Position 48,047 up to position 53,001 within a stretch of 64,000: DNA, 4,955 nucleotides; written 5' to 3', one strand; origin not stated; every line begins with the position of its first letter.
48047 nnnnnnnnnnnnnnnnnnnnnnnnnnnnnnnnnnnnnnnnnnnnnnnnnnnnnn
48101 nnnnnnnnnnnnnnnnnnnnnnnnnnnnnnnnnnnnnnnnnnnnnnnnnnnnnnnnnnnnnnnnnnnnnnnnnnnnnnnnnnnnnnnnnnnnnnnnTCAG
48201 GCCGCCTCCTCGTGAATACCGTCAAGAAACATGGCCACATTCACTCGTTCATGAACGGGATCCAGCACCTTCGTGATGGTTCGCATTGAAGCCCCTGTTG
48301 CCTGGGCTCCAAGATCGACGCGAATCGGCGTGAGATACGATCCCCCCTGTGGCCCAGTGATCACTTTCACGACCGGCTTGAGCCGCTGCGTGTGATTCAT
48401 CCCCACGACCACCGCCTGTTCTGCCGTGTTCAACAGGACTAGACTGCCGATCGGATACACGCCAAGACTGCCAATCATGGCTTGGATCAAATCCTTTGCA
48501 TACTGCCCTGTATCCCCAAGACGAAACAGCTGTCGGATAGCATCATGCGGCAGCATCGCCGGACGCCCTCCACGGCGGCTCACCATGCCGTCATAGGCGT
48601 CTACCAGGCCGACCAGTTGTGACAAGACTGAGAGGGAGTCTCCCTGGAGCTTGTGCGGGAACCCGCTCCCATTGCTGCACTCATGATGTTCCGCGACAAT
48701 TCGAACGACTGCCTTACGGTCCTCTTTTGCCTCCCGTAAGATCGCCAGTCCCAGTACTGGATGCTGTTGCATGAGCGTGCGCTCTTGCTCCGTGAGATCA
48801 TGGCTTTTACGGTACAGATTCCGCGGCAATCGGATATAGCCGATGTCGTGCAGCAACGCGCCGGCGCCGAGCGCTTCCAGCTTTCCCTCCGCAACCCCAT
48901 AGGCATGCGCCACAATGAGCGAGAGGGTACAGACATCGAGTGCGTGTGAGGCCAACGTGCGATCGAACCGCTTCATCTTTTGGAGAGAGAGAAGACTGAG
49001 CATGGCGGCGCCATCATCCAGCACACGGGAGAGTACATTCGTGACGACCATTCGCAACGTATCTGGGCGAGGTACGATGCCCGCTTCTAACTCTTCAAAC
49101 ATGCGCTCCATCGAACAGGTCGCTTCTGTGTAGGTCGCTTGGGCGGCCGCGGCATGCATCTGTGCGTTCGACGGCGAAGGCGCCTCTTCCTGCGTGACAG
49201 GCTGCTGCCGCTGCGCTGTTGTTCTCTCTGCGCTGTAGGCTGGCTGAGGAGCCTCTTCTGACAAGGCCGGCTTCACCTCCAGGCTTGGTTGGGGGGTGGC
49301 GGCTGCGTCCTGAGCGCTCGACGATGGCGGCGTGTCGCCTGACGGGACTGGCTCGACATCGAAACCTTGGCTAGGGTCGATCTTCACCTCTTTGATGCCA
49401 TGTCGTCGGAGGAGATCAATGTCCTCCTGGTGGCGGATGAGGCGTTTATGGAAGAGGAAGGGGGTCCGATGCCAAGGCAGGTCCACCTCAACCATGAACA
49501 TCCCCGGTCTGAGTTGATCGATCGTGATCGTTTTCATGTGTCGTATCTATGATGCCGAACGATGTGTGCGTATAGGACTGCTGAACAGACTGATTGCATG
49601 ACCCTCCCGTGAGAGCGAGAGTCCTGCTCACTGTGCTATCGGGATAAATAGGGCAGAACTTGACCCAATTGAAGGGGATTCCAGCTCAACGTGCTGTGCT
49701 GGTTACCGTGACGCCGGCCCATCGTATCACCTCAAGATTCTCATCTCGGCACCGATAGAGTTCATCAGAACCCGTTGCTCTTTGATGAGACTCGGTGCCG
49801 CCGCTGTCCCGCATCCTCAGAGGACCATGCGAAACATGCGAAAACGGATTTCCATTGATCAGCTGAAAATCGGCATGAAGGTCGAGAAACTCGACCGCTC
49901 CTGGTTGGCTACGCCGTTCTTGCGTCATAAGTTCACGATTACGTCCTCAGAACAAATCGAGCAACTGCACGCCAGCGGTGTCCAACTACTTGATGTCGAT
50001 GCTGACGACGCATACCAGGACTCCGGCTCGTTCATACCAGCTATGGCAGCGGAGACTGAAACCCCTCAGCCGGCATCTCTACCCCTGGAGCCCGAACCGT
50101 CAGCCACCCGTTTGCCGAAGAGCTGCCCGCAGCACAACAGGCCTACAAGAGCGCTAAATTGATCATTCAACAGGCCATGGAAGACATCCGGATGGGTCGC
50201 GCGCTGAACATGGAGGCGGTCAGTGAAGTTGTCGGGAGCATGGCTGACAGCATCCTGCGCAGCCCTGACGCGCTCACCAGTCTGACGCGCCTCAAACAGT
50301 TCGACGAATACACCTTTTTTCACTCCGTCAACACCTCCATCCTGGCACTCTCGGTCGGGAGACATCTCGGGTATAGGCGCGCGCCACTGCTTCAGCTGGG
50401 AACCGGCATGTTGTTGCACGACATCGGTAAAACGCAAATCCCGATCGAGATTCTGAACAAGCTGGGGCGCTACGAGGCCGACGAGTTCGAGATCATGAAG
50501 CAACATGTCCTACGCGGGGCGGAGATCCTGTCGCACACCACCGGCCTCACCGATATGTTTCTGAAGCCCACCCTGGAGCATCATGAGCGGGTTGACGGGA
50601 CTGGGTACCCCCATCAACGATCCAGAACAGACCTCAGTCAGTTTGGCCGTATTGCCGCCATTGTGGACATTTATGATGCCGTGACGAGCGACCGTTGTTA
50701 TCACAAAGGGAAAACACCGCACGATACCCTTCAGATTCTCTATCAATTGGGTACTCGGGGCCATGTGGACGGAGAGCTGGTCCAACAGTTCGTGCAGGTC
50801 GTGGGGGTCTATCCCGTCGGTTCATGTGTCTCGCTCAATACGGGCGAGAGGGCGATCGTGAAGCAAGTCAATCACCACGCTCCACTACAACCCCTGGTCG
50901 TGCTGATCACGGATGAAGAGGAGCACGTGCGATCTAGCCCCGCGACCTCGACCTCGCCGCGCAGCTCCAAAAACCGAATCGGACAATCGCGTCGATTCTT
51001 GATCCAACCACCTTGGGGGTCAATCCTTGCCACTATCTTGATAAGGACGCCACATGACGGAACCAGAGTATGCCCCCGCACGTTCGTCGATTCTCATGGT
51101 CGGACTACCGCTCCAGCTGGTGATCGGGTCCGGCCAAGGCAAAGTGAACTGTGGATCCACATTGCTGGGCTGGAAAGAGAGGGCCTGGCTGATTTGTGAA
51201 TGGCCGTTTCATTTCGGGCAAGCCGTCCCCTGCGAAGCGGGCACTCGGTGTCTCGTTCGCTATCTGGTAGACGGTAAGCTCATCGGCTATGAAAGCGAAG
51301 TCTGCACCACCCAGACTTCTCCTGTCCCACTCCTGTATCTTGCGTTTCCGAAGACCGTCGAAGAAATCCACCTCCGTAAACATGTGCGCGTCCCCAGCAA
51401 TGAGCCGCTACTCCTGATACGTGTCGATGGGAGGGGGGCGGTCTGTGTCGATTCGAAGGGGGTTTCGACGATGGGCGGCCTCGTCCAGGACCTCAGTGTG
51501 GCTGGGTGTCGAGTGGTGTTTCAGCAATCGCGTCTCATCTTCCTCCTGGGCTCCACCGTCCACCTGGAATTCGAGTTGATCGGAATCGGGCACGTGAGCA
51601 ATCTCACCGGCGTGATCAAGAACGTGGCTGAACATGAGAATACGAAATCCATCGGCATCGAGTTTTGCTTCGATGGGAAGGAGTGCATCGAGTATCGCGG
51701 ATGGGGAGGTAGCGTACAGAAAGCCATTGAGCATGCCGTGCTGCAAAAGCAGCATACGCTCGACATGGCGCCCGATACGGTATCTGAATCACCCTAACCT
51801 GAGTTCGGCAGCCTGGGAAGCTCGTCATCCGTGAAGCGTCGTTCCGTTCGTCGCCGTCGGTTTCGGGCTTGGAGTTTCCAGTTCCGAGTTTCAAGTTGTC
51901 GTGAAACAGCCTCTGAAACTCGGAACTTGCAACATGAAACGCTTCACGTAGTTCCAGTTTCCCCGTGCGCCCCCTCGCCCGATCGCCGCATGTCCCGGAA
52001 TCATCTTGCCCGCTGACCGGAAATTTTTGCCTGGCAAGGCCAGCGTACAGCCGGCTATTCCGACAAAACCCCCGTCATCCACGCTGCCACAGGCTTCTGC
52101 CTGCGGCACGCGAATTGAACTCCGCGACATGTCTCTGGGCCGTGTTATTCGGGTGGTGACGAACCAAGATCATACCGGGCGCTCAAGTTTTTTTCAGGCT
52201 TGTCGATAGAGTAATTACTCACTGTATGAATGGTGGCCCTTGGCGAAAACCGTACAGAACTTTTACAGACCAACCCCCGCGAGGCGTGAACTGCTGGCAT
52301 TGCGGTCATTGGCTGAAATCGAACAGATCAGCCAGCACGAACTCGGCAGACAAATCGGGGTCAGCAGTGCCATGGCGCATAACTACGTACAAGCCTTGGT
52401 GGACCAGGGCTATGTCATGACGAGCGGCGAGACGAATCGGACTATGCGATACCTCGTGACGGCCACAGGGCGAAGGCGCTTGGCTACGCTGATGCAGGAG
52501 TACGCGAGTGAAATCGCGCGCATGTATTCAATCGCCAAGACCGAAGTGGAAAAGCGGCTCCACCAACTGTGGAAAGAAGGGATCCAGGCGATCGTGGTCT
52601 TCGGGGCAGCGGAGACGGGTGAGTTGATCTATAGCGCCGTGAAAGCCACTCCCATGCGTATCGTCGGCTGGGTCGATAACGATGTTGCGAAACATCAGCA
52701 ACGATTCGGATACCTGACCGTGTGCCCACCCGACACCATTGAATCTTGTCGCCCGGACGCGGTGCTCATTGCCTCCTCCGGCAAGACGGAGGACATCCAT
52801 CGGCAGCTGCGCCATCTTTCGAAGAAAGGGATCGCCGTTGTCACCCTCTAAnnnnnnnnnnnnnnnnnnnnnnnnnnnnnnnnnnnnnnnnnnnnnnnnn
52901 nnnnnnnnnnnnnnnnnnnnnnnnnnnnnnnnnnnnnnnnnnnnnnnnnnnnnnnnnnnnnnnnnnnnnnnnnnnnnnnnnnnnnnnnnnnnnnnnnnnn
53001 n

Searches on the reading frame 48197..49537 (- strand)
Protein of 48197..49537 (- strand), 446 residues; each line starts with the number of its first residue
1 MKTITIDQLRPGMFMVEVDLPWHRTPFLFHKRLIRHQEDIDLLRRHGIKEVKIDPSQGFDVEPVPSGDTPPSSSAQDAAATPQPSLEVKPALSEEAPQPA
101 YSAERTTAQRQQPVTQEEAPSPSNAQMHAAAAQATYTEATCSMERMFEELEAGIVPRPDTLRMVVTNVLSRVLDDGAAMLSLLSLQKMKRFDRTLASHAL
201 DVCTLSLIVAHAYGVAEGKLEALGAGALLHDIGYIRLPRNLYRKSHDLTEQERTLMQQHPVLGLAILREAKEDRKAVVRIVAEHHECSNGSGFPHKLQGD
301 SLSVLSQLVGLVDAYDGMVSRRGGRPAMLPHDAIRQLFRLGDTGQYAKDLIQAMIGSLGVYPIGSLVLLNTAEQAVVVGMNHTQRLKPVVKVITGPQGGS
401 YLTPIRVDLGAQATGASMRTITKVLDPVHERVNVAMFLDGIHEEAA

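Call 9: search_protein_families(library=pfam, proteins=[window:48197-49537:-], max_evalue=0.001)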
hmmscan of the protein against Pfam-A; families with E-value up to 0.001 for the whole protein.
window:48197-49537:- (446 aa): 3 families
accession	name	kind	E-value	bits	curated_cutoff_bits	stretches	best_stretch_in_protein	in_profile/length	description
PF11871.13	DUF3391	-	1e-24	88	27.8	1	2-153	2-128/136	Domain of unknown function (DUF3391)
PF13487.12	HD_5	-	8.8e-24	84.6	27.2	1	202-339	21-160/170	HD domain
PF01966.28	HD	-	4e-14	53.3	22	1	196-318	2-116/116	HD domain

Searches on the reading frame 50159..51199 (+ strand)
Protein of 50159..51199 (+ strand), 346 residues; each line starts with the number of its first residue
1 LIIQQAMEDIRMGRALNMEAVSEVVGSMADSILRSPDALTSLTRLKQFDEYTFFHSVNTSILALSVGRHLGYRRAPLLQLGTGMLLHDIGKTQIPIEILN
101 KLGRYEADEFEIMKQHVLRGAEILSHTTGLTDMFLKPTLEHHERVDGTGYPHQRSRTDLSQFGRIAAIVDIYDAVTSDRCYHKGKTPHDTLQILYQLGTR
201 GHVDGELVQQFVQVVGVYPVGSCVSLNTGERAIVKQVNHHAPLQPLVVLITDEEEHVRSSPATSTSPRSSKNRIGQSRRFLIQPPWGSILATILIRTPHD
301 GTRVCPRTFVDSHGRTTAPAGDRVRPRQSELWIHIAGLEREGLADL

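Call 9: search_protein_families(library=pfam, proteins=[window:50159-51199:+], max_evalue=0.001)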
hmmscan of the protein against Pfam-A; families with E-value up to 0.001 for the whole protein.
window:50159-51199:+ (346 aa): 2 families
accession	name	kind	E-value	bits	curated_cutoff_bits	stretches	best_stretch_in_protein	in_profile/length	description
PF13487.12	HD_5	-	2.9e-25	89.4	27.2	1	58-207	20-170/170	HD domain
PF01966.28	HD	-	1.1e-13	51.9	22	1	53-174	2-115/116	HD domain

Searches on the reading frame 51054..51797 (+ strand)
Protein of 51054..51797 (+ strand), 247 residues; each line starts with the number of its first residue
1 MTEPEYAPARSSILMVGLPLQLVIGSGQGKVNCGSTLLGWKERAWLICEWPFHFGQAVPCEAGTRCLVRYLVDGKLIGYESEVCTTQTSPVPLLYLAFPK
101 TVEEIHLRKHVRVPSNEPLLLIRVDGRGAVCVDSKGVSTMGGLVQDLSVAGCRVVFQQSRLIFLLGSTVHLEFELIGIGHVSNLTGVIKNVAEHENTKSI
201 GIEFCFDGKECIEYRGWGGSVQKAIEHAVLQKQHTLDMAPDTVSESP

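Call 9: search_protein_families(library=pfam, proteins=[window:51054-51797:+], max_evalue=0.001)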
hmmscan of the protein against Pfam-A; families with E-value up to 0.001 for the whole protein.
window:51054-51797:+ (247 aa): 2 families
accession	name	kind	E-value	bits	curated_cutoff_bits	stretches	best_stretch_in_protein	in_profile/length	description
PF12945.12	PilZNR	-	3.5e-13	49.9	23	1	16-99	2-85/85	Flagellar protein YcgR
PF07238.19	PilZ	-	1.5e-06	28.9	22.5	1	108-204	3-85/102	PilZ domain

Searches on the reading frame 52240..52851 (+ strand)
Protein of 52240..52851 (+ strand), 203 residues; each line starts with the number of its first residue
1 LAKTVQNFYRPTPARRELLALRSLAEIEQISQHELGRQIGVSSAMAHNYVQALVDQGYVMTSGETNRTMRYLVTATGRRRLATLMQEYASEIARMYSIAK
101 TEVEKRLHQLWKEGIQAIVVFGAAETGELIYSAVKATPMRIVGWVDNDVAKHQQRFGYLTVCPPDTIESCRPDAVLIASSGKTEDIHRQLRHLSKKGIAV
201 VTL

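Call 9: search_protein_families(library=pfam, proteins=[window:52240-52851:+], max_evalue=0.001)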
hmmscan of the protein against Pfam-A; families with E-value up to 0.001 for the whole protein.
window:52240-52851:+ (203 aa): 7 families
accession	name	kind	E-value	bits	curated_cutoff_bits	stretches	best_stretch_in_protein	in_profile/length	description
PF13412.12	HTH_24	-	5.1e-07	29.6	21.9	1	21-59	9-47/48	Winged helix-turn-helix DNA-binding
PF01047.28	MarR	-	1.1e-06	28.8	24.6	1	16-60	4-48/59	MarR family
PF08484.17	Methyltransf_14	-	2.4e-06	27.9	23.5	1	93-201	47-156/160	C-methyltransferase C-terminal domain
PF09339.16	HTH_IclR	-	1.1e-05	25.5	22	1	21-59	9-48/52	IclR helix-turn-helix domain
PF01978.25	TrmB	-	3.9e-05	23.9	25.6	0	20-70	13-63/68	Sugar-specific transcriptional regulator TrmB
PF12802.13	MarR_2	-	0.00014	22.4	27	1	16-59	6-50/61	MarR family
PF25213.1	HVO_A0261_N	-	0.00074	19.8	35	0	20-82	16-72/86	HVO_A0261 N-terminal domain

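Call 76: search_solved_structures(query=A7, max_evalue=1, show_alignments=2)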
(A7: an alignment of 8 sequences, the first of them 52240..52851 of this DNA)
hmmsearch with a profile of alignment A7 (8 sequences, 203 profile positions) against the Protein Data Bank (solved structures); distinct sequences matched with E-value up to 1: 67 (the best 60 are shown).
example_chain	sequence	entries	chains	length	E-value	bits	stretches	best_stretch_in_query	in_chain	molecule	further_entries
3bj6_A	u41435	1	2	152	9.2e-05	25.4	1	22-91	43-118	Transcriptional regulator, MarR family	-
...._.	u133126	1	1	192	0.00037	23.4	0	72-109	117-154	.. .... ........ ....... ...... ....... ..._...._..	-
5zz5_A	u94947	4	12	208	0.0012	21.8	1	117-197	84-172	Redox-sensing transcriptional repressor Rex | Redox-sensing transcriptional repressor Rex 1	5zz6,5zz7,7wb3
7dvn_A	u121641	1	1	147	0.0037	20.1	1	17-91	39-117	MarR family transcriptional regulator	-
3hrm_A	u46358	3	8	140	0.0051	19.7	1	19-85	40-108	HTH-type transcriptional regulator sarZ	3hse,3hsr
4gxo_A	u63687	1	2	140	0.0051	19.7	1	19-85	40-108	MarR family regulatory protein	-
3k0l_A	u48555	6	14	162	0.0072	19.2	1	19-96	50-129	Repressor protein | HcaR protein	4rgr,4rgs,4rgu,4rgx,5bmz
5zr4_A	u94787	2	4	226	0.0076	19.1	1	18-63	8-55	Metal-dependent transcriptional regulator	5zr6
8pvt_A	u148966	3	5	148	0.0094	18.8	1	16-69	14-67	Iron dependent repressor, putative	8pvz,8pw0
3tgn_A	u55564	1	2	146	0.01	18.7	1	20-74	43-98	Adc operon repressor AdcR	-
7dvr_A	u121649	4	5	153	0.013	18.4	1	31-106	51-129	HTH marR-type domain-containing protein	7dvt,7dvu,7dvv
7dvs_A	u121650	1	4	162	0.015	18.1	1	31-106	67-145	MarR family transcriptional regulator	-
1i1g_A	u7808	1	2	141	0.02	17.7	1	15-87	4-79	TRANSCRIPTIONAL REGULATOR LRPA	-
7pwf_Z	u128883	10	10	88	0.022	17.6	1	19-60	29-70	40S ribosomal protein S25 | Ribosomal protein S25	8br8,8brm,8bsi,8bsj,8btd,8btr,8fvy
3s2w_A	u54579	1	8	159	0.023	17.5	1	24-116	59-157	Transcriptional regulator, MarR family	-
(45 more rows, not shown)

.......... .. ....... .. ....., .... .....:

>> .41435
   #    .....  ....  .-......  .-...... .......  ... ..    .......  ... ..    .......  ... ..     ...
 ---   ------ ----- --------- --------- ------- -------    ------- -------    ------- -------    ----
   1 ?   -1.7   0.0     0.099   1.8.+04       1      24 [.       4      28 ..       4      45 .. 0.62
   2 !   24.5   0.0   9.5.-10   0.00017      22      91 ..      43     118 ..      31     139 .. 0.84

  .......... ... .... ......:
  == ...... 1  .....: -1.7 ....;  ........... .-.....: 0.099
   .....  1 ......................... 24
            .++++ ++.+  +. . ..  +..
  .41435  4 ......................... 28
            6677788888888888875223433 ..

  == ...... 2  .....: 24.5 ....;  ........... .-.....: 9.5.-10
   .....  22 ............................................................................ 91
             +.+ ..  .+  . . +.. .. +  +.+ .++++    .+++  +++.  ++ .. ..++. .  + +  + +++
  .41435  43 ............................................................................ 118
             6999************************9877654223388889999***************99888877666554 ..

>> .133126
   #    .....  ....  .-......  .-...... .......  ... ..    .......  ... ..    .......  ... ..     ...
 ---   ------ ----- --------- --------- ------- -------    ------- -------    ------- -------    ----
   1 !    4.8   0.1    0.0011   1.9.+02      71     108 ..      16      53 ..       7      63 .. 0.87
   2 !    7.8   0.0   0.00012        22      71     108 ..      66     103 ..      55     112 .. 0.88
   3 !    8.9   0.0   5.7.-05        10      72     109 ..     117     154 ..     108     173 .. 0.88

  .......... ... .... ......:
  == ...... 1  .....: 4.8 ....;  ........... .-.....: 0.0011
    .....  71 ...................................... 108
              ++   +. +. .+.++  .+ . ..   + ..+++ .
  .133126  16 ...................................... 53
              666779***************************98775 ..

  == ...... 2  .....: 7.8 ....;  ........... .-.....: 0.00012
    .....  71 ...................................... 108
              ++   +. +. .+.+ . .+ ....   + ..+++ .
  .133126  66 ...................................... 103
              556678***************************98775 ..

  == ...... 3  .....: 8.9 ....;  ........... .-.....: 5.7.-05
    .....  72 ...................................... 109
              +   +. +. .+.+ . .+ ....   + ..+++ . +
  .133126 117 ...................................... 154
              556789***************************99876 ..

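Call 77: search_protein_families(library=pfam, alignment_id=A7, max_evalue=0.01)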
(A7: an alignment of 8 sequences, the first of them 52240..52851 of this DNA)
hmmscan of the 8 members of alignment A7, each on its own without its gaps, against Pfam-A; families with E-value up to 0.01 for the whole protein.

A. member 1, window:52240-52851:+ (203 aa): 8 families
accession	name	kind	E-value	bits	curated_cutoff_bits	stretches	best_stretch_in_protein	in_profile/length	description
PF13412.12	HTH_24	-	5.1e-07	29.6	21.9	1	21-59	9-47/48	Winged helix-turn-helix DNA-binding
PF01047.28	MarR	-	1.1e-06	28.8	24.6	1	16-60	4-48/59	MarR family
PF08484.17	Methyltransf_14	-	2.4e-06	27.9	23.5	1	93-201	47-156/160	C-methyltransferase C-terminal domain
PF09339.16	HTH_IclR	-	1.1e-05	25.5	22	1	21-59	9-48/52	IclR helix-turn-helix domain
PF01978.25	TrmB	-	3.9e-05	23.9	25.6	0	20-70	13-63/68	Sugar-specific transcriptional regulator TrmB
PF12802.13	MarR_2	-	0.00014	22.4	27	1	16-59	6-50/61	MarR family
PF25213.1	HVO_A0261_N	-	0.00074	19.8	35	1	20-82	16-72/86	HVO_A0261 N-terminal domain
PF08279.18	HTH_11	-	0.0048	17.2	25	0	24-58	9-44/55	HTH domain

B. families by the number of members that match (of 8 scanned): 16 families
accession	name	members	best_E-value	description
PF13412.12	HTH_24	8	5.4e-09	Winged helix-turn-helix DNA-binding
PF01047.28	MarR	8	1.1e-06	MarR family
PF12802.13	MarR_2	7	2.3e-05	MarR family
PF08484.17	Methyltransf_14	4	2.3e-08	C-methyltransferase C-terminal domain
PF01978.25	TrmB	4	2.7e-08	Sugar-specific transcriptional regulator TrmB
PF09339.16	HTH_IclR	4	3.2e-06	IclR helix-turn-helix domain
PF08279.18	HTH_11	2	0.00013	HTH domain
PF25213.1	HVO_A0261_N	2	0.00074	HVO_A0261 N-terminal domain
PF14947.12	HTH_45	2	0.0026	Winged helix-turn-helix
PF13463.12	HTH_27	2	0.0029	Winged helix DNA-binding domain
PF03297.21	Ribosomal_S25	1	0.0017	S25 ribosomal protein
PF13545.12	HTH_Crp_2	1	0.0024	Crp-like helix-turn-helix domain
PF22168.2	DIP2311-like_C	1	0.0068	Transcriptional regulator DIP2311-like, C-terminal domain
PF13404.12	HTH_AsnC-type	1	0.0074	AsnC-type helix-turn-helix domain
PF22451.2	NirdL-like_HTH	1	0.0077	Siroheme decarboxylase NirDL-like HTH domain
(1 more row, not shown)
